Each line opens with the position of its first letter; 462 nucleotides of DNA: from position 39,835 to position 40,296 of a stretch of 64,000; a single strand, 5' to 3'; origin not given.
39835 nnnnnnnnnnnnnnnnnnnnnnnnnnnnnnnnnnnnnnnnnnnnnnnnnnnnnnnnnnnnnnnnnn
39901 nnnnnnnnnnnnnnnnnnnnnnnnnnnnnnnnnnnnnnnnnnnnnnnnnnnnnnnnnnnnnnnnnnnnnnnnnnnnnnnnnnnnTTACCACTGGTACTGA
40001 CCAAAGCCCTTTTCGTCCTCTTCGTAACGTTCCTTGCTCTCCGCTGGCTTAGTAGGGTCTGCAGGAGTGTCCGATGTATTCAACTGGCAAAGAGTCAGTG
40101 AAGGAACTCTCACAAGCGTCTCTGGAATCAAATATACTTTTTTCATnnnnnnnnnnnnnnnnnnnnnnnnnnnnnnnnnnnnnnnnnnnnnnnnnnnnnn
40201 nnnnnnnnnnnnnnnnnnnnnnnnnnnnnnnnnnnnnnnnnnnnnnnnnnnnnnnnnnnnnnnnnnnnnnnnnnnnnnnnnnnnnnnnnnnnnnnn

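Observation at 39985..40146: The small ORF family shows a purifying-selection pattern and is largely invisible to size-filtered ORF calling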

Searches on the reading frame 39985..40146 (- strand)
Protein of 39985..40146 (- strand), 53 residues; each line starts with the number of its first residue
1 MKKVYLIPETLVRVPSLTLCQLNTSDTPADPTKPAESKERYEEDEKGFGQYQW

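Call 6: search_protein_families(library=pfam, proteins=[window:39985-40146:-], max_evalue=0.01)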
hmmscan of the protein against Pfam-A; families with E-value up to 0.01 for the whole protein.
window:39985-40146:- (53 aa): 0 families

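Call 8: search_protein_families(library=ncbifam, proteins=[window:39985-40146:-], max_evalue=1)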
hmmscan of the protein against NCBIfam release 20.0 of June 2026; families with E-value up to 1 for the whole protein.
window:39985-40146:- (53 aa): 0 families

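Call 9: find_homologous_proteins(query=window:39988-40146:-, max_evalue=1)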
Query seq(53 aa) (53 aa): 22 proteins with E <= 1 among 22 candidates.
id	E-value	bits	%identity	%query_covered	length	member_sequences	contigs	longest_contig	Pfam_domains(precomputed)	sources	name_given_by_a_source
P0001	1.6e-26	107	96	100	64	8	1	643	-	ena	-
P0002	6.6e-25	102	89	100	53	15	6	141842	-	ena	-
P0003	8.8e-25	102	89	100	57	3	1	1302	-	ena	-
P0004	2.8e-23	97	85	100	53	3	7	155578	-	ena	-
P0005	8.3e-23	96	89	100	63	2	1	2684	-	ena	-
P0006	1.2e-22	95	87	100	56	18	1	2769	-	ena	-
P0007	1.0e-21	93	83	100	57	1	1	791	-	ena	-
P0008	2.9e-21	91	83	100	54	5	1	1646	-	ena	-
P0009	3.2e-20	88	79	100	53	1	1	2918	-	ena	-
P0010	1.1e-19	86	80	100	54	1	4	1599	-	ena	-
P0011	4.7e-18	81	72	100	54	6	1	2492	-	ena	-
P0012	1.1e-17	80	77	66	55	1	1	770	-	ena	-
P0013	3.0e-16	75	70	100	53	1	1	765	-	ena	-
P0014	4.5e-13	66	73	100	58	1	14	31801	-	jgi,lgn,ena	jgi:hypothetical protein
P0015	1.1e-12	64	69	100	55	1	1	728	-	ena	-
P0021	1.6e-8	51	58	100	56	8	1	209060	-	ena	-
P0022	6.4e-8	50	61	100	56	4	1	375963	-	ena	-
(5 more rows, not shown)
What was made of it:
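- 22 close clusters (call 9).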

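Call 14: find_encoding_contigs(protein=P0022, flank=6000, max_places=4)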
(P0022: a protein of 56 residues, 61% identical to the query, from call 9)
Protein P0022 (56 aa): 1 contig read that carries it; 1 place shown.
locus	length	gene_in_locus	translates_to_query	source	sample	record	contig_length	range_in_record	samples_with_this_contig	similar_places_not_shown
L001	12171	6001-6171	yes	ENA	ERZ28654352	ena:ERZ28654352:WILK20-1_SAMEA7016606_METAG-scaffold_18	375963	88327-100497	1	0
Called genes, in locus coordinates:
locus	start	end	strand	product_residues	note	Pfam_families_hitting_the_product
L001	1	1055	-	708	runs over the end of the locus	PF06458:MucBP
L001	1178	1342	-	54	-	-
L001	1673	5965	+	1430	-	PF02368:Big_2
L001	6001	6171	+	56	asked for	-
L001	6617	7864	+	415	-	PF00275:EPSP_synthase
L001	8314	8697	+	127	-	PF13366:PDDEXK_3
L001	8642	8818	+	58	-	-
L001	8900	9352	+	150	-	-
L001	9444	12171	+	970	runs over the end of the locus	PF00515:TPR_1 (faint), PF07719:TPR_2 (faint), PF13424:TPR_12 (faint), PF13428:TPR_14 (faint), PF13432:TPR_16 (faint), PF13181:TPR_8 (faint)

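Call 15: find_encoding_contigs(protein=P0021, flank=6000, max_places=4)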
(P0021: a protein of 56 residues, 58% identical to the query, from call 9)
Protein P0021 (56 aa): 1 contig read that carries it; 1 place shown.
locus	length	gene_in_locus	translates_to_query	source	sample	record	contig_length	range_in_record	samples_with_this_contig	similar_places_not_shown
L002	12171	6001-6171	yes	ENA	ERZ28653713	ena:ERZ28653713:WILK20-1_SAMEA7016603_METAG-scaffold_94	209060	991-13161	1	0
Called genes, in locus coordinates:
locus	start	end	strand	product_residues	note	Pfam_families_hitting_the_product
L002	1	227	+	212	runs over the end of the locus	-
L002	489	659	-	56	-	-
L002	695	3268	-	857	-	-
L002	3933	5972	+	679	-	-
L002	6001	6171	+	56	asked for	-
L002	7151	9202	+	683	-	PF07523:Big_3 (weak)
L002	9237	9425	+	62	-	-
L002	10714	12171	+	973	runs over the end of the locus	-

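Call 19: find_related_loci(query=A1, collection=genome_contigs, flank=5000)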
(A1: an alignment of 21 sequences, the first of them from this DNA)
Query A1 (53 aa) in genome_contigs; peptide patterns used: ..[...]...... (x = any residue, [..] = any of these).
4 stretches matched a pattern, but none encodes a relative of the query by tblastn (E <= 1e-3).
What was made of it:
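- Tried and rejected: The genome_contigs scan with the close-family alignment found no confirmed locus (call 19).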

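Call 22: find_encoding_contigs(protein=P0014, flank=8000, max_places=6)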
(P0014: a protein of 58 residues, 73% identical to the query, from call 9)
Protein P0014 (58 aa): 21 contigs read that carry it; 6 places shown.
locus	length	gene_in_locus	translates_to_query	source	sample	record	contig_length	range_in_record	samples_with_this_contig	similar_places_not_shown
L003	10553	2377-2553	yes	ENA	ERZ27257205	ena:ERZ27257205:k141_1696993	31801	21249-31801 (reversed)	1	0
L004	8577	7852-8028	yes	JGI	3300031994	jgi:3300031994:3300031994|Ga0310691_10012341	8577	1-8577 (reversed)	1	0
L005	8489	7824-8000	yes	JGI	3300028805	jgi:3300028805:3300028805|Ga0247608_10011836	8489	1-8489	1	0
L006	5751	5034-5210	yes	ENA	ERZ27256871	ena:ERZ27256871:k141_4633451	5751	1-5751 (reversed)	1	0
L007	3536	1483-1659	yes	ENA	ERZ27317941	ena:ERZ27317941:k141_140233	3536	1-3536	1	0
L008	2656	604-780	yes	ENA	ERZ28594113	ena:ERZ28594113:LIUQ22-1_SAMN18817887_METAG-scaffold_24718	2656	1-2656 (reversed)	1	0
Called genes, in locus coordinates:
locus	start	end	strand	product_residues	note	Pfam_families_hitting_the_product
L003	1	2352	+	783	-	?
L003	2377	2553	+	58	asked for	-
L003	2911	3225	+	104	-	PF01909:NTP_transf_2, PF18765:Polbeta (weak)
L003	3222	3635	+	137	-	PF05168:HEPN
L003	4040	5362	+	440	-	-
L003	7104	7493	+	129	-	PF18291:HU-HIG, PF00216:Bac_DNA_binding (weak)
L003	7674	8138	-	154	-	-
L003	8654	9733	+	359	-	PF14907:NTP_transf_5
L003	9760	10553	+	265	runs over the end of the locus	PF20613:HipA_2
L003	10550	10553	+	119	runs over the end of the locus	-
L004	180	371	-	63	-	-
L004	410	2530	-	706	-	PF06458:MucBP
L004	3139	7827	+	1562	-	PF02368:Big_2 (weak)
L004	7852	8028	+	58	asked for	-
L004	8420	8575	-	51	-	?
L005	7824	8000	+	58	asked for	-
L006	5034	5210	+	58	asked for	-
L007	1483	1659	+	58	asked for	-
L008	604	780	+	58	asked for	-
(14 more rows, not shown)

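Call 24: find_related_loci(query=A1, collection=metagenome_contigs, flank=4000)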
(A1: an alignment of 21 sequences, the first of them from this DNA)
Query A1 (53 aa) in metagenome_contigs; peptide patterns used: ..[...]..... (x = any residue, [..] = any of these).
154 stretches matched a pattern; 5 encode a relative of the query (tblastn E <= 1e-3); 5 distinct loci.
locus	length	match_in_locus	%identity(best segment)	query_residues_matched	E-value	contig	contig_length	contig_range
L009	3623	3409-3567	100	1-53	3e-34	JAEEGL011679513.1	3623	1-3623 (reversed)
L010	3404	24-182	87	1-53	8e-30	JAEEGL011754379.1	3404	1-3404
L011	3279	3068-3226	83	1-53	8e-29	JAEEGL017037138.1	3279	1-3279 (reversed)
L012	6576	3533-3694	70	1-53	2e-23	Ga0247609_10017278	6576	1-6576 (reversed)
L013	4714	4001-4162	73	1-53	4e-20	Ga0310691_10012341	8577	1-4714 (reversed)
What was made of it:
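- Tried and rejected: The metagenome scan returned only 5 loci (call 24).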

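Call 25: search_protein_representatives(alignment_id=A2)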
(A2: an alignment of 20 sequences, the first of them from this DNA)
Query: 20 sequences, 53 profile positions. Proteins with E-value up to 0.001 (for the whole library): 17; up to 1e-10: 4; up to 1e-30: 0. The best 17 are listed.
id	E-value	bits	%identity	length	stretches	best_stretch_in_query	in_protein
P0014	6.9e-23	96.4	-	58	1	1-53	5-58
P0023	1.9e-17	79.0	-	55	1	1-53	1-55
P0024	3.2e-15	71.9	-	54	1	1-53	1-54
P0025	2.1e-11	59.6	-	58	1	1-53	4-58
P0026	1.3e-10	57.1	-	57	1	1-53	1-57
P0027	3.9e-08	49.2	-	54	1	2-53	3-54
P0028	3.9e-07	46.0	-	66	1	1-46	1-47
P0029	1.1e-05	41.3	-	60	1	1-53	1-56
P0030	2.7e-05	40.1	-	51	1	1-45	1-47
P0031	7.1e-05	38.8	-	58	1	1-42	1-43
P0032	7.6e-05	38.7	-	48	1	1-43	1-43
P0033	1.7e-04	37.6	-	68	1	1-44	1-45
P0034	3.8e-04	36.4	-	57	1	1-47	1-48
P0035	4.4e-04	36.2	-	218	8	35-46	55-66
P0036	4.6e-04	36.2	-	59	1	1-41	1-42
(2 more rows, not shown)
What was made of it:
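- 17 representative clusters at E<1e-3 among 1.84 billion representatives (call 25).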

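Call 28: find_homologous_proteins(query=A3, max_evalue=0.01)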
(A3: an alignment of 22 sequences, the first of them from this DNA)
Query A3 (22 sequences) (53 aa, profile of the alignment): 87 proteins with E <= 0.01 among 3856 candidates.
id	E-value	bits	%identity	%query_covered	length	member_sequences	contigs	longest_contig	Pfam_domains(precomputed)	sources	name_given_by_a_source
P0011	9.0e-23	97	72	100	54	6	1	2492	-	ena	-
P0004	6.2e-22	95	85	100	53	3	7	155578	-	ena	-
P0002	1.3e-21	94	89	100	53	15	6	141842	-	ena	-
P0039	2.3e-21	93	79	100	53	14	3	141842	-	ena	-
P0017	3.3e-21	93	64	100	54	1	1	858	-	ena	-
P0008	4.4e-21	92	83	100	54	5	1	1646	-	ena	-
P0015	1.5e-20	90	69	100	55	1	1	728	-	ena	-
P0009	2.0e-20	90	79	100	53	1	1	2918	-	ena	-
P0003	2.5e-20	90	89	100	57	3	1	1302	-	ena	-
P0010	3.4e-20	89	80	100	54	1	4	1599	-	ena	-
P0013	4.6e-20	89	70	100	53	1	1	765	-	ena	-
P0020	4.8e-20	89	64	100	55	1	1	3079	-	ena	-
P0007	1.1e-19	88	83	100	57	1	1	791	-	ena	-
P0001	1.4e-19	87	96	100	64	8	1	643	-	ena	-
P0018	1.8e-19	87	61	100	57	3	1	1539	-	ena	-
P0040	1.3e-18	84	66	100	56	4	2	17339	-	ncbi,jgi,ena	-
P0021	2.2e-18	83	58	100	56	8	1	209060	-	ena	-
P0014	2.1e-17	80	73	100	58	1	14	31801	-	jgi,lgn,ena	jgi:hypothetical protein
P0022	3.3e-17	80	61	100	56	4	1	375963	-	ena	-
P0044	8.3e-16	75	45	60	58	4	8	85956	-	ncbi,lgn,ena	-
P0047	8.9e-15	72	-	-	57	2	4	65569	-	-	-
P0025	5.2e-14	69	-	-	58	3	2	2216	-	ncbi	-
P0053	2.9e-13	67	39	70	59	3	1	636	-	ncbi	-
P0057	4.5e-12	63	-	-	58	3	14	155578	-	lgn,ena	-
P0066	5.4e-9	53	38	58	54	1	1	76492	-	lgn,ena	-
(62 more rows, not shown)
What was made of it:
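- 87 clusters with a family profile (call 28).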

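Call 29: list_cluster_members(proteins=[P0040, P0044, P0025, P0053, P0047, P0057])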
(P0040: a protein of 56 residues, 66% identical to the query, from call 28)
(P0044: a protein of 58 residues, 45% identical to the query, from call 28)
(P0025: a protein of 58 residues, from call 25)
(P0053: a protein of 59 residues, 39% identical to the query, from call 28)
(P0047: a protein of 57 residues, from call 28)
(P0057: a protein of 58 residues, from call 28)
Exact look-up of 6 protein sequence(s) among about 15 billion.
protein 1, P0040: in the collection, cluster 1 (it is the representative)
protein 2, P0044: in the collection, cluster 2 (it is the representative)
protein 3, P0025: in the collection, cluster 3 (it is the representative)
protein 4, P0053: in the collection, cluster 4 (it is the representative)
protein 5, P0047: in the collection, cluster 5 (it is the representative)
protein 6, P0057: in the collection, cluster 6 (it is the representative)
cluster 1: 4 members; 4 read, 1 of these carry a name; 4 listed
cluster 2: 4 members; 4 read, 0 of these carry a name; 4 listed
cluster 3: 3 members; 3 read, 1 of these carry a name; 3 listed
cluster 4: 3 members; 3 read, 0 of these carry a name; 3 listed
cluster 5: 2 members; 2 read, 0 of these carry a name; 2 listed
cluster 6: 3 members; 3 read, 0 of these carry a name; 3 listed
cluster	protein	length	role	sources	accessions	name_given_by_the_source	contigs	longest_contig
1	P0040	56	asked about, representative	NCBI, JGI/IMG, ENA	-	-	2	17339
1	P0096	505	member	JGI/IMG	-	hypothetical protein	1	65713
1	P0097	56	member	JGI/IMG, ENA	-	-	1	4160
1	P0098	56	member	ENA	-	-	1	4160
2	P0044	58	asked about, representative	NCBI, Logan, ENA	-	-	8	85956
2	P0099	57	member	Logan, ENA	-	-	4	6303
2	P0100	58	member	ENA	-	-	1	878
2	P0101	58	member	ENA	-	-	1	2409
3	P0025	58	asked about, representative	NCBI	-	-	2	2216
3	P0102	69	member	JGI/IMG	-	hypothetical protein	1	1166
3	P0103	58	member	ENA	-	-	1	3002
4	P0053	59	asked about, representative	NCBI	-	-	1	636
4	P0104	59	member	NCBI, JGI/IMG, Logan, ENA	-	-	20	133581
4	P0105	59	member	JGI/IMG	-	-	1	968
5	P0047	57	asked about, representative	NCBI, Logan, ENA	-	-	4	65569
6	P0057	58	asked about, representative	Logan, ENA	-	-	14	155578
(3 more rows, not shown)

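Call 30: find_encoding_contigs(protein=P0044, flank=6000, max_places=5)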
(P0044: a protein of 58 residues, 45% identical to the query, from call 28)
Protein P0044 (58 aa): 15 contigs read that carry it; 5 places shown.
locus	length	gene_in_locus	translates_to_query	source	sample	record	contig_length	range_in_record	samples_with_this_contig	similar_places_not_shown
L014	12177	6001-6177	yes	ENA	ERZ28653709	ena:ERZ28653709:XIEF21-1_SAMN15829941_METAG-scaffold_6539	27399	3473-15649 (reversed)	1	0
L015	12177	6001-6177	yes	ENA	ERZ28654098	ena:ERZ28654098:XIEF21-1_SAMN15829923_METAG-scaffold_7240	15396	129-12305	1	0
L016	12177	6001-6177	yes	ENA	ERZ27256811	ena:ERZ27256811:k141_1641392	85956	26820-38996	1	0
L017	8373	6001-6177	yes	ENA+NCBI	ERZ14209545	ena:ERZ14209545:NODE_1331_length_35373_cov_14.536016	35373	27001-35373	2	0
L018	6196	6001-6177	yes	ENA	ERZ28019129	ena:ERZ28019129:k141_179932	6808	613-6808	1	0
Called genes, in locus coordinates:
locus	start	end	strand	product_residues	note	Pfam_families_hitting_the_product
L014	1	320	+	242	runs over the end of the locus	PF20772:TACO1_YebC_N, PF01709:Transcrip_reg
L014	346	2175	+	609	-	PF00069:Pkinase, PF01636:APH (faint), PF07714:PK_Tyr_Ser-Thr, PF14531:Kinase-like (faint), PF03109:ABC1 (weak)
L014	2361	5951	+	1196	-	-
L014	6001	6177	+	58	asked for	-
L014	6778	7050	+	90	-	PF00166:Cpn10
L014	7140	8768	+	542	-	PF00118:Cpn60_TCP1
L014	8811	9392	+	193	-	PF26580:Mtb12_C (weak)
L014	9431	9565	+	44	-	-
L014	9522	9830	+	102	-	PF02617:ClpS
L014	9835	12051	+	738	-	PF02861:Clp_N, PF00004:AAA, PF17871:AAA_lid_9, PF00158:Sigma54_activat (weak), PF00004:AAA, PF07724:AAA_2, PF07728:AAA_5, PF10431:ClpB_D2-small, +5 more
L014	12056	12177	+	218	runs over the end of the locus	PF03588:Leu_Phe_trans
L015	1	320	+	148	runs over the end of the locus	?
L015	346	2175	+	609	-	PF00069:Pkinase, PF01636:APH (faint), PF07714:PK_Tyr_Ser-Thr, PF14531:Kinase-like (weak), PF03109:ABC1 (weak)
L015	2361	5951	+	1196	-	-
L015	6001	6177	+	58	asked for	-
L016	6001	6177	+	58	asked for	-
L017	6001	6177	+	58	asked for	-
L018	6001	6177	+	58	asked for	-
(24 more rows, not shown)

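Call 31: find_encoding_contigs(protein=P0104, flank=6000, max_places=4)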
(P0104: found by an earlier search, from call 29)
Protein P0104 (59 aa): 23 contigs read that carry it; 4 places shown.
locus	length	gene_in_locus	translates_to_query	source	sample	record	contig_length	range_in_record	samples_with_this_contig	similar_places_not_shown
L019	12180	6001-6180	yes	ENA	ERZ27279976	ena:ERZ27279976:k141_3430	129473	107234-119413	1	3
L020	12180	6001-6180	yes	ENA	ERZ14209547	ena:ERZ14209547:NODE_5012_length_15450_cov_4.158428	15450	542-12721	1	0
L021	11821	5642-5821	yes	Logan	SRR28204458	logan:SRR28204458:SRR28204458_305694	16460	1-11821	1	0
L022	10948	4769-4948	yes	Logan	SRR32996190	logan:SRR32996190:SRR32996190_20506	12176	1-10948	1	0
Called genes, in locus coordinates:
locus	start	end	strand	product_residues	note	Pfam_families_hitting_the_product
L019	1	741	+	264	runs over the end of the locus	PF00398:RrnaAD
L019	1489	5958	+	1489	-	PF21461:HL_N-beta (faint), PF02368:Big_2, PF26182:Ig_NUP210_5th (faint), PF02368:Big_2, PF22359:Big-like (weak), PF02368:Big_2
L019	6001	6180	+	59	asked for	-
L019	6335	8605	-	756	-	PF14322:SusD-like_3, PF07980:SusD_RagB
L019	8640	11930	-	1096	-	PF13620:CarboxypepD_reg, PF13715:CarbopepD_reg_2, PF07715:Plug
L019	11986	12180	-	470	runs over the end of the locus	PF16383:DUF4992, PF16318:DUF4957, PF17161:DUF5123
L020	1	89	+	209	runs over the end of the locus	?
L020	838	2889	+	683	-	PF02368:Big_2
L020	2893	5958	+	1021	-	PF21461:HL_N-beta (faint), PF02368:Big_2, PF22359:Big-like (weak), PF26182:Ig_NUP210_5th (faint), PF26918:Ig_Eae (faint), PF02368:Big_2, PF02018:CBM_4_9 (weak)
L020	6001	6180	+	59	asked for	-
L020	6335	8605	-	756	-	PF14322:SusD-like_3, PF07980:SusD_RagB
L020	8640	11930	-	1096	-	PF13620:CarboxypepD_reg, PF13715:CarbopepD_reg_2, PF07715:Plug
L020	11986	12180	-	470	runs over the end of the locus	PF16383:DUF4992, PF16318:DUF4957, PF17161:DUF5123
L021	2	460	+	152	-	?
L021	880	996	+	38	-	-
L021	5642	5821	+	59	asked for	-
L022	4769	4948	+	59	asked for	-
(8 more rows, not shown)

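Call 32: find_encoding_contigs(protein=P0066, flank=6000, max_places=3)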
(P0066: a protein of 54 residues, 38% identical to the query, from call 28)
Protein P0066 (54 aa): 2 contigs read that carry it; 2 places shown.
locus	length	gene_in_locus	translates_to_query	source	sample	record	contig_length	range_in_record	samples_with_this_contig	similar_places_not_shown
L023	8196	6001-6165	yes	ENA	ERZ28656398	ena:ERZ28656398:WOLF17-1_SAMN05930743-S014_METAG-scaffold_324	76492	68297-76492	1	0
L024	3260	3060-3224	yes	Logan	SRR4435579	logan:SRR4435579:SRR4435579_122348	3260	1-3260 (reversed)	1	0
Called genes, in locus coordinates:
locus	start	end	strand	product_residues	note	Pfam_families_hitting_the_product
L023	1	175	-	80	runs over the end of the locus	-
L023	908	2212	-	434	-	PF13173:AAA_14, PF13635:DUF4143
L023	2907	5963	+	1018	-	-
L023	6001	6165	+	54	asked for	-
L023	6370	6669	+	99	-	PF01909:NTP_transf_2, PF18765:Polbeta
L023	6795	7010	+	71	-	PF01934:HepT-like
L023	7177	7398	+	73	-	-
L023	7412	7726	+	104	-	PF22600:MTPAP-like_central (weak), PF01909:NTP_transf_2, PF18765:Polbeta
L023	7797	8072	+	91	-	PF01934:HepT-like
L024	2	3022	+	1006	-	?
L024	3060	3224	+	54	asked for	-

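Call 33: find_encoding_contigs(protein=P0047, flank=6000, max_places=3)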
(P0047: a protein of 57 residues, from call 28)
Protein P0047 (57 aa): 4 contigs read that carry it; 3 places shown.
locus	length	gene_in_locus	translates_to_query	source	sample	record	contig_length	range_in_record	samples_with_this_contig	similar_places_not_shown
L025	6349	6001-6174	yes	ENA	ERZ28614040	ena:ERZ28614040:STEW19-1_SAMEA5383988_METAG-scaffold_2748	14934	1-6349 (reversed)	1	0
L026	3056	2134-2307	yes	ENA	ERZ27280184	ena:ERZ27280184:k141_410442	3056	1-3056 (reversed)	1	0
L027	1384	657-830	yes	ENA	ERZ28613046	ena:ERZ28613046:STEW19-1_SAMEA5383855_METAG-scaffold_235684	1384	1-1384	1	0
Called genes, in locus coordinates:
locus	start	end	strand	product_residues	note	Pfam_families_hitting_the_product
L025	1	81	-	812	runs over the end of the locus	-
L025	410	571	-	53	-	-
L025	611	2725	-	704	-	-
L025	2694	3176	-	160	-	-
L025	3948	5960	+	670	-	-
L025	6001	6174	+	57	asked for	-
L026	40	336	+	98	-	-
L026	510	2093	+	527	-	PF06458:MucBP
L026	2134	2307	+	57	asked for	-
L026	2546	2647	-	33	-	-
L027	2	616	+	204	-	?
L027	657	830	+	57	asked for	-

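Call 44: search_protein_families(library=pfam, proteins=[L002:8900-9199:+, L014:5649-5948:+, L023:5661-5960:+], max_evalue=10)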
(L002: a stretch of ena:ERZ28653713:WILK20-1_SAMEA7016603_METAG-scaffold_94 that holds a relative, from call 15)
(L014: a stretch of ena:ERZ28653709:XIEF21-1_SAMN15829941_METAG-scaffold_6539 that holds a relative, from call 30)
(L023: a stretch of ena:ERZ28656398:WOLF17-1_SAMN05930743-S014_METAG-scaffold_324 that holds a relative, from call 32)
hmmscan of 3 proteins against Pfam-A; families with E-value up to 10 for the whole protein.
L002:8900-9199:+ (100 aa): 0 families

L014:5649-5948:+ (100 aa): 0 families

L023:5661-5960:+ (100 aa): 0 families

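Call 56: predict_structure(alignment_id=A5)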
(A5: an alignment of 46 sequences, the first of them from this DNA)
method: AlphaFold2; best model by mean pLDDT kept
length: 53 residues; sequences in the alignment: 46
mean_pLDDT: 69.7   pTM: 0.21
mean pLDDT of the five models: 69.7, 68.8, 67.1, 66.8, 66.2
residues with pLDDT >= 90: 0; 70-90: 27; 50-70: 24; < 50: 2
segments of 3 or more residues with pLDDT < 50: none
pLDDT, mean of each block of 10 residues (from residue 1): 76 73 74 75 55 52
secondary structure: DSSP gave nothing for this model
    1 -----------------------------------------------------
elements in order:
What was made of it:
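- The AF2 model has no secondary structure and pLDDT of about 70-76 over residues 1-40 (call 56).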

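Call 60: search_solved_structures(query=A5, max_evalue=10)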
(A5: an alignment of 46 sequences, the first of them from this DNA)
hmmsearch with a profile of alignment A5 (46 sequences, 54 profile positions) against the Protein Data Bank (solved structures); distinct sequences matched with E-value up to 10: 1.
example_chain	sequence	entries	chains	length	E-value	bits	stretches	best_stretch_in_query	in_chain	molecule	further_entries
8ji0_A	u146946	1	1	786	1.5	11.9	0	2-19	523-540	Maltose/maltodextrin-binding periplasmic protein,Hemorrhagic toxin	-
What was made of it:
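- Tried and rejected: A PDB sequence search with the small-protein profile gave nothing (call 60).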
